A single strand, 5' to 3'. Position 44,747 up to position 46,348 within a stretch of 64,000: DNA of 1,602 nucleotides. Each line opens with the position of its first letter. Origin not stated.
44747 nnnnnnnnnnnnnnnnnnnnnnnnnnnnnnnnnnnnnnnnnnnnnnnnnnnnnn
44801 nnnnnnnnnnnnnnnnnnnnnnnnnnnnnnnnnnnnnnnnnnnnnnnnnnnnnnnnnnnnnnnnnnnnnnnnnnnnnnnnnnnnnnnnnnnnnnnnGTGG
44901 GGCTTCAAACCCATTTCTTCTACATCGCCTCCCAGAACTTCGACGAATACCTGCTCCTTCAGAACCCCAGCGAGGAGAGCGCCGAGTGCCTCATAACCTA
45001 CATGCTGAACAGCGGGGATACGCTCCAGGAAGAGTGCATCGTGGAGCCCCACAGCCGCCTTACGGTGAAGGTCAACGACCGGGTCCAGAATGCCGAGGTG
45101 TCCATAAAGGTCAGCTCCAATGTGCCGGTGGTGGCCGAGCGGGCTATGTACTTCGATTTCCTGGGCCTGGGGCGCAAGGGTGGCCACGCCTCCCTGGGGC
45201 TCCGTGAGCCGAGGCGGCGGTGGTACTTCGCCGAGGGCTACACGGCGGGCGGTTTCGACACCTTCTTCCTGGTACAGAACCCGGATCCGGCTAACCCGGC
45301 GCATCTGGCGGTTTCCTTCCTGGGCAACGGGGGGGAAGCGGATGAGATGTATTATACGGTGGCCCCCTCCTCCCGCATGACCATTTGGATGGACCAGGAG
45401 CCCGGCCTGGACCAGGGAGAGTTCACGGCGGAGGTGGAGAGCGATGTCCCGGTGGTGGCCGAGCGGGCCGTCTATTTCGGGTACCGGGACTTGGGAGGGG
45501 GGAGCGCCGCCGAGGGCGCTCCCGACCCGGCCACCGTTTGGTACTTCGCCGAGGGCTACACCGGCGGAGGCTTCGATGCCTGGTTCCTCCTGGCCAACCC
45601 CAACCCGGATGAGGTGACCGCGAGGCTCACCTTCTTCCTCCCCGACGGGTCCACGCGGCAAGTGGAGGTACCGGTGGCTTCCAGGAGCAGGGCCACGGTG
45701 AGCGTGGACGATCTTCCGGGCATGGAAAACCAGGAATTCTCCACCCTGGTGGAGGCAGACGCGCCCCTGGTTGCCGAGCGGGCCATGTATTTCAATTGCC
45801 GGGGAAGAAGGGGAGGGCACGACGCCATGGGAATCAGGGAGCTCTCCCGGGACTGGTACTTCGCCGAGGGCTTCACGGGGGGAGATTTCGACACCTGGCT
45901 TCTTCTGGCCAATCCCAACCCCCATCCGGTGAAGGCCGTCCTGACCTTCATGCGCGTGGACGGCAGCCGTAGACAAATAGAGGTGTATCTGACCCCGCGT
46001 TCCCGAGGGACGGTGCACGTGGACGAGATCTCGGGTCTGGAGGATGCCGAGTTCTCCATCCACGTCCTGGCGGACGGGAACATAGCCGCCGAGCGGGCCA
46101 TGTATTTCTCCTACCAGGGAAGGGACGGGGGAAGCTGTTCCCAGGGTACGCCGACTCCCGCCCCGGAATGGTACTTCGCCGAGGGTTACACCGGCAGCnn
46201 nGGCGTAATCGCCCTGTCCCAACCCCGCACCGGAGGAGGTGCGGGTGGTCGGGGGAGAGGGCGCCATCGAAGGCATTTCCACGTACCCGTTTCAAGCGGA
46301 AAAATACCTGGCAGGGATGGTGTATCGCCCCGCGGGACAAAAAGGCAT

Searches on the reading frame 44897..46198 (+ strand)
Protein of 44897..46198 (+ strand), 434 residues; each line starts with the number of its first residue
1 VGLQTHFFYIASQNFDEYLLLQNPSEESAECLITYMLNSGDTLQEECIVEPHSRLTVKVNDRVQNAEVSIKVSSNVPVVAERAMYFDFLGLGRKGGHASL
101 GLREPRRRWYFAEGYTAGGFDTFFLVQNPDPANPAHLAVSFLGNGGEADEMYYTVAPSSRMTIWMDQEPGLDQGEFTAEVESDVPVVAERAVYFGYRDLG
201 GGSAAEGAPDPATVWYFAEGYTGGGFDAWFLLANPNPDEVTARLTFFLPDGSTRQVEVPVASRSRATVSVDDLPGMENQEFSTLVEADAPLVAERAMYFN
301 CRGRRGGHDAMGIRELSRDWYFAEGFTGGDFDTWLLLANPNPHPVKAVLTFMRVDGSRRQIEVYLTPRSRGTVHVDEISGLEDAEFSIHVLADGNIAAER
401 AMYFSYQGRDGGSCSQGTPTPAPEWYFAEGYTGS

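Call 42: predict_structure(alignment_id=A2)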
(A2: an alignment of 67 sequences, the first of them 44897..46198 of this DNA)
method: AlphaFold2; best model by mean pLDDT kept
length: 434 residues; sequences in the alignment: 67
mean_pLDDT: 92.4   pTM: 0.91
mean pLDDT of the five models: 92.4, 92.3, 91.9, 91.3, 91.1
residues with pLDDT >= 90: 354; 70-90: 50; 50-70: 20; < 50: 10
segments of 3 or more residues with pLDDT < 50: 1-7, 9-11
pLDDT, mean of each block of 10 residues (from residue 1): 42 81 98 96 98 97 94 99 83 81 98 91 96 97 77 97 91 92 98 79 94 98 94 96 96 96 95 96 98 95 84 98 95 97 98 96 97 97 97 98 82 96 97 79
secondary structure, 60 per line:
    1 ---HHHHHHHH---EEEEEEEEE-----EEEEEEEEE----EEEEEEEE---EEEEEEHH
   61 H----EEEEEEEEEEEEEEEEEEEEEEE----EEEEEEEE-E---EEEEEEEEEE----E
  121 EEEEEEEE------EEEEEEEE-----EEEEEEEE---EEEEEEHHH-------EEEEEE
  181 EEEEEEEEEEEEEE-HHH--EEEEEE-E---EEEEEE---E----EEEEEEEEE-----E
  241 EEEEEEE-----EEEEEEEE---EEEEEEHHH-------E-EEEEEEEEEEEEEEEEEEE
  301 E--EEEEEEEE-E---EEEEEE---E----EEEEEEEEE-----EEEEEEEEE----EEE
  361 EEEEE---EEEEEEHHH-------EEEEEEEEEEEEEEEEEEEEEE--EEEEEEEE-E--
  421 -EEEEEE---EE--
elements in order: H4-11 E15-23 E29-37 E42-49 E53-58 E66-88 E93-100 E106-115 E120-128 E135-142 E148-155 E159-164 E175-194 E201-206 E212-217 E226-234 E240-247 E253-260 E264-269 E282-301 E304-311 E317-322 E331-339 E345-353 E358-365 E369-374 E385-406 E409-416 E422-427

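Call 46: fold_search(model_id=the predicted structure, library=pdb)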
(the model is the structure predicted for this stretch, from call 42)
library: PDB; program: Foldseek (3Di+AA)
matches with E <= 10: 1889; with E <= 0.001: 440
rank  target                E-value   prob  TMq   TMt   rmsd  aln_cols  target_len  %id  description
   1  8odz_D                2.4e-13  0.69  0.11  0.09  29.9       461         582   10  Cryo-EM structure of a pre-dimerized murine IL-12 complete extracellular signaling complex (Class 1). (released 2024-02-07)
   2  1nc7_A                6.3e-13  1.00  0.23  0.83   1.6       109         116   18  Crystal Structure of Thermotoga maritima 1070 (released 2003-07-01)
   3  1nc7_B                7.6e-13  1.00  0.23  0.83   1.7       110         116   18  Crystal Structure of Thermotoga maritima 1070 (released 2003-07-01)
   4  1nc7_D                1.5e-12  1.00  0.24  0.83   2.4       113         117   15  Crystal Structure of Thermotoga maritima 1070 (released 2003-07-01)
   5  6xi3                  1.8e-12  0.82  0.12  0.14  40.8       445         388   10  Crystal structure of tetra-tandem repeat in extending region of large adhesion protein (released 2020-10-14)
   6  8v29_C                3.3e-12  0.72  0.13  0.09  30.1       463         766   10  Cryo-EM structure of human type I OSM receptor complex: model for full extracellular assembly (released 2024-11-20)
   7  7b2m_A                1.4e-11  0.44  0.11  0.08  22.0       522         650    8  Cryo-EM structure of complement C4b in complex with nanobody E3 (released 2022-03-02)
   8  8v2b_B                1.8e-11  0.44  0.11  0.09  27.9       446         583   10  Cryo-EM structure of mouse type II OSM receptor complex: model for full extracellular assembly (released 2024-11-20)
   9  9jsg                  5.1e-11  0.57  0.16  0.13  36.4       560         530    8  Clostridium perfringens iota toxin pore Ib in pore state (released 2025-05-14)
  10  6xay_B                6.9e-11  0.44  0.10  0.15  26.8       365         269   12  Structure of a fragment of human fibronectin containing the 10th, 11th and 12th type III domains (released 2021-06-09)
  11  8v29_B                7.6e-11  0.38  0.12  0.09  29.7       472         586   10  Cryo-EM structure of human type I OSM receptor complex: model for full extracellular assembly (released 2024-11-20)
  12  7mrk_D                1.8e-10  0.38  0.11  0.14  25.4       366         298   13  Chicken CNTN4 APP complex (released 2022-01-05)
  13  5e55_B                2.0e-10  0.51  0.12  0.16  23.2       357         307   11  Crystal structure of mouse CNTN6 FN1-FN3 domains (released 2016-08-31)
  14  2q7n_A                2.0e-10  0.28  0.12  0.11  40.2       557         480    8  Crystal structure of Leukemia inhibitory factor in complex with LIF receptor (domains 1-5) (released 2007-07-31)
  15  6xay_A                2.2e-10  0.41  0.11  0.15  26.4       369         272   12  Structure of a fragment of human fibronectin containing the 10th, 11th and 12th type III domains (released 2021-06-09)
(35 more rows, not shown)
